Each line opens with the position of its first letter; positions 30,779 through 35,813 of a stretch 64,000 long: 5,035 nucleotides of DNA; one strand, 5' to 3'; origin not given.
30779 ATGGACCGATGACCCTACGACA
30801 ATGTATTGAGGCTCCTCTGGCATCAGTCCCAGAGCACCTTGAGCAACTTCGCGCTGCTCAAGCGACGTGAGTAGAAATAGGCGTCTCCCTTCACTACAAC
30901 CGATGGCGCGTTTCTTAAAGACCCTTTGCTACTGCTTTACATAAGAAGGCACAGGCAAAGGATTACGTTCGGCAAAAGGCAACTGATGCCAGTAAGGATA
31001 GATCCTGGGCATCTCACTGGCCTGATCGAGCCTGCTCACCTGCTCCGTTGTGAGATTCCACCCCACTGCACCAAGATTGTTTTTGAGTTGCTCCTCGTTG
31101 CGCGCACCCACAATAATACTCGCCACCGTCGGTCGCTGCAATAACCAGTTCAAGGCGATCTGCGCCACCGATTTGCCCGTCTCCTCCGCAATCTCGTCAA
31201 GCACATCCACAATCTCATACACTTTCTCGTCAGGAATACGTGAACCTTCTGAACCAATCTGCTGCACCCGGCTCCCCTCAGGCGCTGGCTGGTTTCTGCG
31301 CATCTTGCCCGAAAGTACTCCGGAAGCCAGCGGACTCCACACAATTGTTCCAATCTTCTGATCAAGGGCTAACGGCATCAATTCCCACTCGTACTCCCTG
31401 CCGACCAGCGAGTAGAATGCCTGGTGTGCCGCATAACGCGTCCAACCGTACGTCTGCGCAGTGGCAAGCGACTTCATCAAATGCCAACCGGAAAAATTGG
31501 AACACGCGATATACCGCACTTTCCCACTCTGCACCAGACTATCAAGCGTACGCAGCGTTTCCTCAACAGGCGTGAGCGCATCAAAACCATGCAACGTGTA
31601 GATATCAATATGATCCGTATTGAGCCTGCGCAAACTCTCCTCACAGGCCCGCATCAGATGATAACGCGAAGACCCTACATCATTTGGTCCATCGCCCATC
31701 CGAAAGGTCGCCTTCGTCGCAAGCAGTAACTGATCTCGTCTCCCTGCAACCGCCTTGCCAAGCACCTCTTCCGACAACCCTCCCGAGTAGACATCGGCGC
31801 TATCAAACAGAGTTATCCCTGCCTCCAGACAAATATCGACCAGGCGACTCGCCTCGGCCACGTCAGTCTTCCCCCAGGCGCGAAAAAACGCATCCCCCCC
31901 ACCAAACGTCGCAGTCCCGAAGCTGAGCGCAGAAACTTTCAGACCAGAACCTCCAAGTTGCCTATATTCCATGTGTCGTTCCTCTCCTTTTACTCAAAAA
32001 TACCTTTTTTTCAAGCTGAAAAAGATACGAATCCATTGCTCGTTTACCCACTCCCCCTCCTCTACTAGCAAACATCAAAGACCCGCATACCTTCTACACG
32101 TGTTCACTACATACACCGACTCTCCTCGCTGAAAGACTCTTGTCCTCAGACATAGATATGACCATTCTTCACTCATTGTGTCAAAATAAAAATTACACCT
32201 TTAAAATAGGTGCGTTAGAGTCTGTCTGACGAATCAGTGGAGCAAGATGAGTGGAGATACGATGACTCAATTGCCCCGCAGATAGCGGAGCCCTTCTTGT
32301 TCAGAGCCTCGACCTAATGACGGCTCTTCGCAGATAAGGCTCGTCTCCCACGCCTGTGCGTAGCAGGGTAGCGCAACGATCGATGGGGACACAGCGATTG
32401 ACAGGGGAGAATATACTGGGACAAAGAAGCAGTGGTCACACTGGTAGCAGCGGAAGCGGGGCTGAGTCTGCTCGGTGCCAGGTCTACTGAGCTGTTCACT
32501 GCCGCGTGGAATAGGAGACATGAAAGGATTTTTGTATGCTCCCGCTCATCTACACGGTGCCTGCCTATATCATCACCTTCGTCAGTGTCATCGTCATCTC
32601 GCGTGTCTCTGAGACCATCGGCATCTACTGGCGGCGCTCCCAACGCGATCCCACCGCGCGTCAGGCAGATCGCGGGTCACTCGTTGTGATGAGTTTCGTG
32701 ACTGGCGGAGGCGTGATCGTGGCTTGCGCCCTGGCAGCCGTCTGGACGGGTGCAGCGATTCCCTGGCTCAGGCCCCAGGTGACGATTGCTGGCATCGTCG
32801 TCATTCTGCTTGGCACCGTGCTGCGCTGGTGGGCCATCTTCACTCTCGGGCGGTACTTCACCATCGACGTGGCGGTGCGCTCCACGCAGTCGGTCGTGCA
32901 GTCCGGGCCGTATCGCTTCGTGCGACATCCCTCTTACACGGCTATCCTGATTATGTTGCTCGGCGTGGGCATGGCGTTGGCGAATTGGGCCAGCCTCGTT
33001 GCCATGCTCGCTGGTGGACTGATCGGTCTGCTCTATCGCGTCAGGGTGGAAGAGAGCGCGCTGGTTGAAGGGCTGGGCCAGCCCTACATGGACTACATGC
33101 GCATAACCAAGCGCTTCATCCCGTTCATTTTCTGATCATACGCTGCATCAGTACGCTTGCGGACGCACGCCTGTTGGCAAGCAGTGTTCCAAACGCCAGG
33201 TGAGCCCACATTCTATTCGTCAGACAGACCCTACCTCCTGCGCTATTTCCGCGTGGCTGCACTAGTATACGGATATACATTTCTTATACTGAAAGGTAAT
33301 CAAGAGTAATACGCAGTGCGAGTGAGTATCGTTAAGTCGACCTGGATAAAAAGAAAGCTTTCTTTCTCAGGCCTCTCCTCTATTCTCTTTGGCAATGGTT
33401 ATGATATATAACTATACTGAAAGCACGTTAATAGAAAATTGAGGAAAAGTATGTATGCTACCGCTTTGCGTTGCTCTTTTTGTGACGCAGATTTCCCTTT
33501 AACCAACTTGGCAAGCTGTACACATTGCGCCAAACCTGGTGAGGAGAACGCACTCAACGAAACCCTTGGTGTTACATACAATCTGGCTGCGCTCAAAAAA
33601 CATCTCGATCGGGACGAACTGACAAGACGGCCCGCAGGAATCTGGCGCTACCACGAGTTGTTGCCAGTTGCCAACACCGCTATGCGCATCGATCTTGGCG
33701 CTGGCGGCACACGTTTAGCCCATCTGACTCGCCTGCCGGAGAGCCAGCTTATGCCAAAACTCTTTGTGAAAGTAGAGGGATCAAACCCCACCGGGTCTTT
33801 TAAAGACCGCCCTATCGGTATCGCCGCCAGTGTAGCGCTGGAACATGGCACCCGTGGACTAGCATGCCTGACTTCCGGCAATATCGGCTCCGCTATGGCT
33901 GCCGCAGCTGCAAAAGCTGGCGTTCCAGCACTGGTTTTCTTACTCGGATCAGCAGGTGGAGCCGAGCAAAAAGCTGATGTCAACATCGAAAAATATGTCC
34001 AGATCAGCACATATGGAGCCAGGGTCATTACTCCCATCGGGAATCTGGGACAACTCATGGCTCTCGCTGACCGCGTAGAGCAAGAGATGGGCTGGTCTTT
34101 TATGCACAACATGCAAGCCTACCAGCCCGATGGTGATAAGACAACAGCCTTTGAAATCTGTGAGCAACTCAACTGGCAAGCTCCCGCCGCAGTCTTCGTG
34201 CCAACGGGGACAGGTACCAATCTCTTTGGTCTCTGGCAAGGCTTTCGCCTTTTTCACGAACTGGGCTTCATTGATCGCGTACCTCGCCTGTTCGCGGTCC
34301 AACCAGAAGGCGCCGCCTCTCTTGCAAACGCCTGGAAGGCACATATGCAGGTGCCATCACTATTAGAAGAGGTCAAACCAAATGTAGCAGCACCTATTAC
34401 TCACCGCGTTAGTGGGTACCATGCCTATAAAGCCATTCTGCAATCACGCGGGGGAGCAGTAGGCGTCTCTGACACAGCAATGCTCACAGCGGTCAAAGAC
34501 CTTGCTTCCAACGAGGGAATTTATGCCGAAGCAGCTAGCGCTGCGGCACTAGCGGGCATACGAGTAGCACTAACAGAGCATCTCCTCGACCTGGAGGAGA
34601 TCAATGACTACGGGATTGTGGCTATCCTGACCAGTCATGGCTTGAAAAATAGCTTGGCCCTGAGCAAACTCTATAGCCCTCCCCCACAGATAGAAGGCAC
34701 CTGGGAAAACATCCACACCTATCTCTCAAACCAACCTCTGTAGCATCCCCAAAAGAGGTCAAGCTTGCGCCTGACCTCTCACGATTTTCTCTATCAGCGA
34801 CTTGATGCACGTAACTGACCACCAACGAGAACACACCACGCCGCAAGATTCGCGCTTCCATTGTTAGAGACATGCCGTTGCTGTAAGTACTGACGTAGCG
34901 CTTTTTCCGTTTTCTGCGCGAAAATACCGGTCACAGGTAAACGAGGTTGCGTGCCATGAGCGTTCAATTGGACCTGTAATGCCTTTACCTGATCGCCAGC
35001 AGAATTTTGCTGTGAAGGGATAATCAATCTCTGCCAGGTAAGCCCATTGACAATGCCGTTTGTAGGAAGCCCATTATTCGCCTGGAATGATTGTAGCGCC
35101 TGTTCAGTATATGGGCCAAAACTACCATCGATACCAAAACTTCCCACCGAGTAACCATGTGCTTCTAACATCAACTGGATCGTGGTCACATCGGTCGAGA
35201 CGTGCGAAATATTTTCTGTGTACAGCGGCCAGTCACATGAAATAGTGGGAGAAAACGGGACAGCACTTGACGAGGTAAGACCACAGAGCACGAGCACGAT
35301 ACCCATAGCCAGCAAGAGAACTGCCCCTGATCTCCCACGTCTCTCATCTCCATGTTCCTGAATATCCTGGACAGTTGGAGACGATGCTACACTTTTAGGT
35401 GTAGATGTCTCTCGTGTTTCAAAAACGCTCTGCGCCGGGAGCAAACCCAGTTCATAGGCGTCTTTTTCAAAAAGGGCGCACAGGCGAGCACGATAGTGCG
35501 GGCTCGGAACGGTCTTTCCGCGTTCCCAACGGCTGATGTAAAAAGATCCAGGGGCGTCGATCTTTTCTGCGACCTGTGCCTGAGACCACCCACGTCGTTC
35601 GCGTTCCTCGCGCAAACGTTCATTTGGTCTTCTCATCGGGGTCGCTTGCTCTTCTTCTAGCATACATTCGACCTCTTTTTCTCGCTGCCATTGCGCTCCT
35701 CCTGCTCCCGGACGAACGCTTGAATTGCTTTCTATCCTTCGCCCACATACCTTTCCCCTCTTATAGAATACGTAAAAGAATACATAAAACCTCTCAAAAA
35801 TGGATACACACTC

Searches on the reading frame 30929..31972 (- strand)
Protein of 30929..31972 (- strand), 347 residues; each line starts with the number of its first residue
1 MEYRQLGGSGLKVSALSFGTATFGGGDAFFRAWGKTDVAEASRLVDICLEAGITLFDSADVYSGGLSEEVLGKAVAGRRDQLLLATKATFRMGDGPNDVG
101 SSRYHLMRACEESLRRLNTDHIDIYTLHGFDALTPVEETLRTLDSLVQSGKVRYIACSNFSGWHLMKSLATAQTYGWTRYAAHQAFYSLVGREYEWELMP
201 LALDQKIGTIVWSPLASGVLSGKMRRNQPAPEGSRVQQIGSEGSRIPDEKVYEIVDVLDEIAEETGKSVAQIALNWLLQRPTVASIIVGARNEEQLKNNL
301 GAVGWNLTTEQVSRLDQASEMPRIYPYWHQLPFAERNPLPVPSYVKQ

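Call 9: search_protein_families(library=pfam, proteins=[window:30929-31972:-], max_evalue=0.001)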
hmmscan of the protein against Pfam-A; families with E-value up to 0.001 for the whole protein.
window:30929-31972:- (347 aa): 1 family
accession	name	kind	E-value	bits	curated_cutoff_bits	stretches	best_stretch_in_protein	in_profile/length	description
PF00248.27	Aldo_ket_red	-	4.3e-73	246.4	24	1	16-319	2-290/291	Aldo/keto reductase family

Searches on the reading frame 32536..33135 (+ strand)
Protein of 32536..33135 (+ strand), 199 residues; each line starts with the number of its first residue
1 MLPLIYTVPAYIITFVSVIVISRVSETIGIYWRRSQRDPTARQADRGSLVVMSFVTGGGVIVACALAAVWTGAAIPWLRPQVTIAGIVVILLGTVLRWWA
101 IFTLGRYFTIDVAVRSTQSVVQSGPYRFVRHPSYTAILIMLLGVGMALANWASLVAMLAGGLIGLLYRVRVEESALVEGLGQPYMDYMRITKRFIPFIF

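Call 9: search_protein_families(library=pfam, proteins=[window:32536-33135:+], max_evalue=0.001)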
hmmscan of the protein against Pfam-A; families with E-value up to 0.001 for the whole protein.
window:32536-33135:+ (199 aa): 2 families
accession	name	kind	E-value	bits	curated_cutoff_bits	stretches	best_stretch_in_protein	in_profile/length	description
PF04140.19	ICMT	-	1.4e-19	70.8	24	1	88-177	3-94/95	Isoprenylcysteine carboxyl methyltransferase (ICMT) family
PF04191.18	PEMT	-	7.6e-15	55.7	25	1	84-179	4-101/105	Phospholipid methyltransferase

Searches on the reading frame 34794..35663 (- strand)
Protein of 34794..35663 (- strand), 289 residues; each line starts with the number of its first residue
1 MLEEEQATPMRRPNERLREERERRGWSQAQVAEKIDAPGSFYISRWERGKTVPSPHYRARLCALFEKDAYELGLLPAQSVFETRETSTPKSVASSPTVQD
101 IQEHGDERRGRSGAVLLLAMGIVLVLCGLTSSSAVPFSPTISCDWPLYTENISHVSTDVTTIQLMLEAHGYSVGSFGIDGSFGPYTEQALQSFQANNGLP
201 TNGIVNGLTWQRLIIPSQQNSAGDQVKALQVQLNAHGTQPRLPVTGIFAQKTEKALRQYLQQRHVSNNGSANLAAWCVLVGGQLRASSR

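Call 9: search_protein_families(library=pfam, proteins=[window:34794-35663:-], max_evalue=0.001)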
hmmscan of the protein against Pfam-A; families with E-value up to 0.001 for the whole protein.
window:34794-35663:- (289 aa): 5 families
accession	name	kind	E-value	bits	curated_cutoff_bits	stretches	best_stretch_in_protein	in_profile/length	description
PF01471.23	PG_binding_1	-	4.6e-24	84.8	23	2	157-213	3-57/57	Putative peptidoglycan binding domain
PF13560.12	HTH_31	-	2.1e-10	41.2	27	1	16-65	5-54/64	Helix-turn-helix domain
PF01381.28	HTH_3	-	2.8e-08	34.1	23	1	17-68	1-51/55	Helix-turn-helix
PF12844.13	HTH_19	-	4.7e-05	23.6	30.2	1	14-72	1-58/64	Helix-turn-helix domain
PF08823.16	PG_binding_2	-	0.00064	20.4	21.1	0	154-197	13-54/74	Putative peptidoglycan binding domain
